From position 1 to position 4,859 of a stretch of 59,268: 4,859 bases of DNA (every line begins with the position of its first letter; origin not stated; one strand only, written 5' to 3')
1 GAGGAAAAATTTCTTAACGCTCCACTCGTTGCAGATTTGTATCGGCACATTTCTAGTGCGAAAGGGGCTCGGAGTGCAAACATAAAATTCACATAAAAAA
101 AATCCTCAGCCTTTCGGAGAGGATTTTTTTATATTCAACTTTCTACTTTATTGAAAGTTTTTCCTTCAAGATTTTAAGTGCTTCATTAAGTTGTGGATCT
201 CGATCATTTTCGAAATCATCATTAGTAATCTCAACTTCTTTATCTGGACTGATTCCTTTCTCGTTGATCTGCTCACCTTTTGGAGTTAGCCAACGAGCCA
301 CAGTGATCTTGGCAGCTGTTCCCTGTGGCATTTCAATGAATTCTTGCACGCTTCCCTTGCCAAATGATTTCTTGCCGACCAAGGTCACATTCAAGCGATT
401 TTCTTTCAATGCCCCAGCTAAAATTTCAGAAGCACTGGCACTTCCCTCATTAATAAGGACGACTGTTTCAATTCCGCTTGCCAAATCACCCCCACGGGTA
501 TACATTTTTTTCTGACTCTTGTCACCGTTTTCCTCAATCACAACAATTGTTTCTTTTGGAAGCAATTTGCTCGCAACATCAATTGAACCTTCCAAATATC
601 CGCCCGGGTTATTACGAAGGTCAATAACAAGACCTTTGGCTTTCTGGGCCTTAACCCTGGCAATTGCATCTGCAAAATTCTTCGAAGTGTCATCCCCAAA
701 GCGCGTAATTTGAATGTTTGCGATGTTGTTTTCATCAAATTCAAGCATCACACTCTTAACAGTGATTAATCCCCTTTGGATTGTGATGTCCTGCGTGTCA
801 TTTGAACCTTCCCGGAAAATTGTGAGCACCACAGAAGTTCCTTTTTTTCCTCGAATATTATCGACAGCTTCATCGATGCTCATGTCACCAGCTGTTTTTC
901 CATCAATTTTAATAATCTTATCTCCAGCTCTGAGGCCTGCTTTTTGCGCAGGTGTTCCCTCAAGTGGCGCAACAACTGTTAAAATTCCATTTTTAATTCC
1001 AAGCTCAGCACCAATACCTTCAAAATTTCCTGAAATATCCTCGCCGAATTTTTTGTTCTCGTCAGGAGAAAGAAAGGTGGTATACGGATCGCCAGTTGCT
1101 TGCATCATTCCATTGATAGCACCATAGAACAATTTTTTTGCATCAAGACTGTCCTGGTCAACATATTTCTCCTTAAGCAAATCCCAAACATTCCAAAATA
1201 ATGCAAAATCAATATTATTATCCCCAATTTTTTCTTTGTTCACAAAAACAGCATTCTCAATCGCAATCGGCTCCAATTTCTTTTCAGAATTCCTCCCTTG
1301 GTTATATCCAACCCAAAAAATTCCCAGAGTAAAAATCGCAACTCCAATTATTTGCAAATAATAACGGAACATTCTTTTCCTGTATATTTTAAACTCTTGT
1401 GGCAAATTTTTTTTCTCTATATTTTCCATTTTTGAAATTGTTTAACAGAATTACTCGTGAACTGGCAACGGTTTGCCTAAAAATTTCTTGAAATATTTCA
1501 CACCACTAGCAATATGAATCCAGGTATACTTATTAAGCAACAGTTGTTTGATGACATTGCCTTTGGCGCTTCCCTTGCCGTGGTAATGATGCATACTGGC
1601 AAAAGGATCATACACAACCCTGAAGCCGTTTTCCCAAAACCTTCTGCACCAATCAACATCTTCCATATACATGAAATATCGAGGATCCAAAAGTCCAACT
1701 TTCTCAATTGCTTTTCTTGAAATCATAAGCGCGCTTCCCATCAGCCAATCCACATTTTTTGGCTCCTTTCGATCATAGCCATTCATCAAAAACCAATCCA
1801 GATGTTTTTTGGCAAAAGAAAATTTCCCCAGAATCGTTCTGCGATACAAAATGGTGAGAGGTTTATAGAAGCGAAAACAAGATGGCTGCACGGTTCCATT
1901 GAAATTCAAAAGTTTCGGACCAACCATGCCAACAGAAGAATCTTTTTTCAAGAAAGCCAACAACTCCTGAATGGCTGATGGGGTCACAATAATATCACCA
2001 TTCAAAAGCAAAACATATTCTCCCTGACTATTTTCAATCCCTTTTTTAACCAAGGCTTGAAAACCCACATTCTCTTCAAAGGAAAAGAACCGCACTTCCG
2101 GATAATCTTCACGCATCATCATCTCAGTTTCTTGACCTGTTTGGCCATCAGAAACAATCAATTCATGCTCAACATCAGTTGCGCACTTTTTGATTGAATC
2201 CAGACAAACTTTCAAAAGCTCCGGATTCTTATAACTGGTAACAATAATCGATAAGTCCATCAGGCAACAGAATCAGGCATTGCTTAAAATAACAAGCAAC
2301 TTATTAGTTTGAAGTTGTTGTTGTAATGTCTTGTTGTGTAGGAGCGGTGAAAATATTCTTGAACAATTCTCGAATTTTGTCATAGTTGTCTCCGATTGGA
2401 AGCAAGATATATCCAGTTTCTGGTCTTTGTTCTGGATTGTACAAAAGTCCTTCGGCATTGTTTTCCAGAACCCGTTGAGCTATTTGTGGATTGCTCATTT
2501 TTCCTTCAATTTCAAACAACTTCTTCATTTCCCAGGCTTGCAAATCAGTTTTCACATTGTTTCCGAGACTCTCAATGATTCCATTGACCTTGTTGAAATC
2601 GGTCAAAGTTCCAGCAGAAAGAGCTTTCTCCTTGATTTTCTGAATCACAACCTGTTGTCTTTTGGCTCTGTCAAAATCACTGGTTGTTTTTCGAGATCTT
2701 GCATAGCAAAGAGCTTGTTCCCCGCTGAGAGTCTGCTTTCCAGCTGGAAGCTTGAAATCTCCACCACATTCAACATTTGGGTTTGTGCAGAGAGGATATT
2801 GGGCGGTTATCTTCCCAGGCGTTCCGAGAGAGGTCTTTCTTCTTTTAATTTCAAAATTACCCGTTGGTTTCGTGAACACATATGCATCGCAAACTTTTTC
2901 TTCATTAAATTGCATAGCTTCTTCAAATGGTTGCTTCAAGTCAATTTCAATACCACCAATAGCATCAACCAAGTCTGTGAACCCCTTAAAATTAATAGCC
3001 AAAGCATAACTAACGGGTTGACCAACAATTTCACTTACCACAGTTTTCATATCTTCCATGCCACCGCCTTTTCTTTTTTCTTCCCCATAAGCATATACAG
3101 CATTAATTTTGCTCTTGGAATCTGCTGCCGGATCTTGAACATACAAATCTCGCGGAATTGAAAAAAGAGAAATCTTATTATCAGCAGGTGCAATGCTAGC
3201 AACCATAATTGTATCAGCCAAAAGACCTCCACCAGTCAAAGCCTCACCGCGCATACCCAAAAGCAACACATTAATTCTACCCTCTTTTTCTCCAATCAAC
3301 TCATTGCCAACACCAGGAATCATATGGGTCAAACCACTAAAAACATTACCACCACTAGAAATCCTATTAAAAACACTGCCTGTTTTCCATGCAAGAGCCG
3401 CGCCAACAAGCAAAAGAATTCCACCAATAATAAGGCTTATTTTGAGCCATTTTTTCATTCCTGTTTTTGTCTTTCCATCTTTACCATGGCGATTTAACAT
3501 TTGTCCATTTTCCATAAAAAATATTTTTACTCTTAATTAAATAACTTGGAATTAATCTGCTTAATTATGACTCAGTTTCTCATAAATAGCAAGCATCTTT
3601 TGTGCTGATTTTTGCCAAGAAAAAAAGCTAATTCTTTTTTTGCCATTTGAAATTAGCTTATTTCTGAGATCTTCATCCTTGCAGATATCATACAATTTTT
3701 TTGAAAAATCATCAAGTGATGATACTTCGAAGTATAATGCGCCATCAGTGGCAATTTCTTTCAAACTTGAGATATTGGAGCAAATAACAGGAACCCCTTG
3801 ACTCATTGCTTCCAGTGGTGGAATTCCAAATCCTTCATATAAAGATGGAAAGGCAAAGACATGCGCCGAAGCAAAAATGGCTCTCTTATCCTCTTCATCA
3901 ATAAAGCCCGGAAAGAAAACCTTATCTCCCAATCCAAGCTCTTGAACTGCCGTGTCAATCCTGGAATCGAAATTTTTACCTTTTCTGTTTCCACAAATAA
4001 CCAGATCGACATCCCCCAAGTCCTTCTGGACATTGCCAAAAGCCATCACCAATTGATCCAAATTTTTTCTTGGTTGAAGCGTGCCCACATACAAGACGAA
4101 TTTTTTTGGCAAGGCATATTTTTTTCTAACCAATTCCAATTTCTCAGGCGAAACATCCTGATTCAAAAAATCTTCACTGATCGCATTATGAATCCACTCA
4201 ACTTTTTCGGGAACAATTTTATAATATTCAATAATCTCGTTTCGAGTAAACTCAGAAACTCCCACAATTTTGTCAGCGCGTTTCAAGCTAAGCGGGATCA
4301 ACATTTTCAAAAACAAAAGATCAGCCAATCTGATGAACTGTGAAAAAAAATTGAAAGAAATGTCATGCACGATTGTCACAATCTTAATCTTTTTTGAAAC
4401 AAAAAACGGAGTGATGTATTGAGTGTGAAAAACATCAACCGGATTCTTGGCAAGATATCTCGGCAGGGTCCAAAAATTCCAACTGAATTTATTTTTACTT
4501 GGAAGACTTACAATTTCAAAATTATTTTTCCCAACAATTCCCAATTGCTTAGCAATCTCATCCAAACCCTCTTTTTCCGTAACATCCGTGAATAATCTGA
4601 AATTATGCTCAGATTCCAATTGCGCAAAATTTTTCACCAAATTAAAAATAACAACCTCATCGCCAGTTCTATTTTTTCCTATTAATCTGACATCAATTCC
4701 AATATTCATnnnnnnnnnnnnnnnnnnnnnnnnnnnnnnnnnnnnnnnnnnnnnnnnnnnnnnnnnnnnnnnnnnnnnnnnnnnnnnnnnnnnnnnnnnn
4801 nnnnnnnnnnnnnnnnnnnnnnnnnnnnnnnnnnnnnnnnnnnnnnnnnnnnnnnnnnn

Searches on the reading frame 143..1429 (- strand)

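Call 66: search_protein_families(library=pfam, proteins=[window:143-1429:-], max_evalue=0.0001)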
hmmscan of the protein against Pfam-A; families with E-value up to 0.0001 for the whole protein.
window:143-1429:- (428 aa): 5 families
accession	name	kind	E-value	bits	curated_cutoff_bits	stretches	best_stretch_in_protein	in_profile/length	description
PF03572.23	Peptidase_S41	-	2.1e-48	164.5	24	1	235-399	1-165/165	Peptidase family S41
PF17820.7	PDZ_6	-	6.7e-13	48.6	27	1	152-204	2-52/54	PDZ domain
PF00595.29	PDZ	-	6.8e-10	39.6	23.2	1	149-204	26-80/81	PDZ domain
PF13180.12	PDZ_2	-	9.2e-10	39.1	27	1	139-216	3-79/80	PDZ domain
PF22694.1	CtpB_N-like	-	2.2e-07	31.7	27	1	68-120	31-81/85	Activating protease CtpB N-terminal domain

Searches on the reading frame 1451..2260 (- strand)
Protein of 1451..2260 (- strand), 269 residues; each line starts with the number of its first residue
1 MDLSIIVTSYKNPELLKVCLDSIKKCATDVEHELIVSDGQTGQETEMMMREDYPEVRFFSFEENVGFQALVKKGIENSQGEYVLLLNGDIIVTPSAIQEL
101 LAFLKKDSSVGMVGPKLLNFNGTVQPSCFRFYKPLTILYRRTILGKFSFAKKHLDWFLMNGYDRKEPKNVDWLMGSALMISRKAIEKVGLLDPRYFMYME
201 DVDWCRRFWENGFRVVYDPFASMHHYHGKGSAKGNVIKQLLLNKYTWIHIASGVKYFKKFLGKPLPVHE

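Call 66: search_protein_families(library=pfam, proteins=[window:1451-2260:-], max_evalue=0.0001)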
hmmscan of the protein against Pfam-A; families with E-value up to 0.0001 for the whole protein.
window:1451-2260:- (269 aa): 4 families
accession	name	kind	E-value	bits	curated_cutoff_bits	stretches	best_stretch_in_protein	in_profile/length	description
PF13641.12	Glyco_tranf_2_3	-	1.8e-20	74.4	27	1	3-230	3-216/230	Glycosyltransferase like family 2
PF00535.33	Glycos_transf_2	-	1.5e-16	61.2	23.3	1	4-123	1-125/168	Glycosyl transferase family 2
PF13632.12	Glyco_trans_2_3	-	3.5e-06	27.4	27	1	155-226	54-124/198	Glycosyl transferase family group 2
PF13712.12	Glyco_tranf_2_5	-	1.3e-05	25.4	27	1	62-226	36-188/210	Glycosyltransferase like family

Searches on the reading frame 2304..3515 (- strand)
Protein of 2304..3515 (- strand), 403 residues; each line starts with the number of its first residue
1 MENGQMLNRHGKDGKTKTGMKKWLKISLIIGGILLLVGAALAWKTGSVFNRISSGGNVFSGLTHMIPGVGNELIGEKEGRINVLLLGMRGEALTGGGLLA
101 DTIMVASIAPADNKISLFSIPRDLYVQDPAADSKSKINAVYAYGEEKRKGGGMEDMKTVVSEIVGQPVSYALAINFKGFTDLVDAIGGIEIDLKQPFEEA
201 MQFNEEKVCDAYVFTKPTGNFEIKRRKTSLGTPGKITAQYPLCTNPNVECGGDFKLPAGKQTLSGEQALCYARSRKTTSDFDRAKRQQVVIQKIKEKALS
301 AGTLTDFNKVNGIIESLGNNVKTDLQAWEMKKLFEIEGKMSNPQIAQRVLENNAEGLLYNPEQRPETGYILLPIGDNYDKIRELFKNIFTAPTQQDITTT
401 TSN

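Call 66: search_protein_families(library=pfam, proteins=[window:2304-3515:-], max_evalue=0.0001)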
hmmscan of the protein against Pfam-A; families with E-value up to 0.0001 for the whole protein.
window:2304-3515:- (403 aa): 1 family
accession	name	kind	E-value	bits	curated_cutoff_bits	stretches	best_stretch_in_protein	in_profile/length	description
PF03816.19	LytR_cpsA_psr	-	4.8e-34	118.1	24.6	1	100-298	2-148/150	LytR_cpsA_psr family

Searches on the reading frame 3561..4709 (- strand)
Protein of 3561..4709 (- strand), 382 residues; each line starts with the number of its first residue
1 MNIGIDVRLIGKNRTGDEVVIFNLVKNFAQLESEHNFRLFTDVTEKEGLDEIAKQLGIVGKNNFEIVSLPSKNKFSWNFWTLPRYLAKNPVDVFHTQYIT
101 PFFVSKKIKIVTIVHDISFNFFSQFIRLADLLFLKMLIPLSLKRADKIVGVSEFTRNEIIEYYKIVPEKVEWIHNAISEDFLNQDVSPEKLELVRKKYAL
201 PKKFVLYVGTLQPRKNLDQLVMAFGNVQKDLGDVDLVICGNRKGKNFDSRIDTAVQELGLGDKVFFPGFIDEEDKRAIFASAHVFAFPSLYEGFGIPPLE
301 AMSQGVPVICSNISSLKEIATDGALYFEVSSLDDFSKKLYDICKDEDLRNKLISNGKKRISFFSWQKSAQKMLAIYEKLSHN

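Call 66: search_protein_families(library=pfam, proteins=[window:3561-4709:-], max_evalue=0.0001)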
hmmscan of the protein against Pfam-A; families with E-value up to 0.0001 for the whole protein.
window:3561-4709:- (382 aa): 5 families
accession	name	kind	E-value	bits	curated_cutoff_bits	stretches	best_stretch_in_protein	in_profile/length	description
PF00534.26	Glycos_transf_1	-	2.9e-41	141.3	26.4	1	200-359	11-172/172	Glycosyl transferases group 1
PF13692.12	Glyco_trans_1_4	-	1.7e-27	96.9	27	1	203-345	2-142/142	Glycosyl transferases group 1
PF13439.12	Glyco_transf_4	-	1.2e-18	68.2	28.5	1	16-180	3-169/170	Glycosyltransferase Family 4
PF20706.3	GT4-conflict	-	1.1e-10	41.6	26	1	200-316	195-316/385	Family 4 Glycosyltransferase in conflict systems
PF13524.12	Glyco_trans_1_2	-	1.8e-06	28.4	25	1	232-373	13-143/144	Glycosyl transferase-like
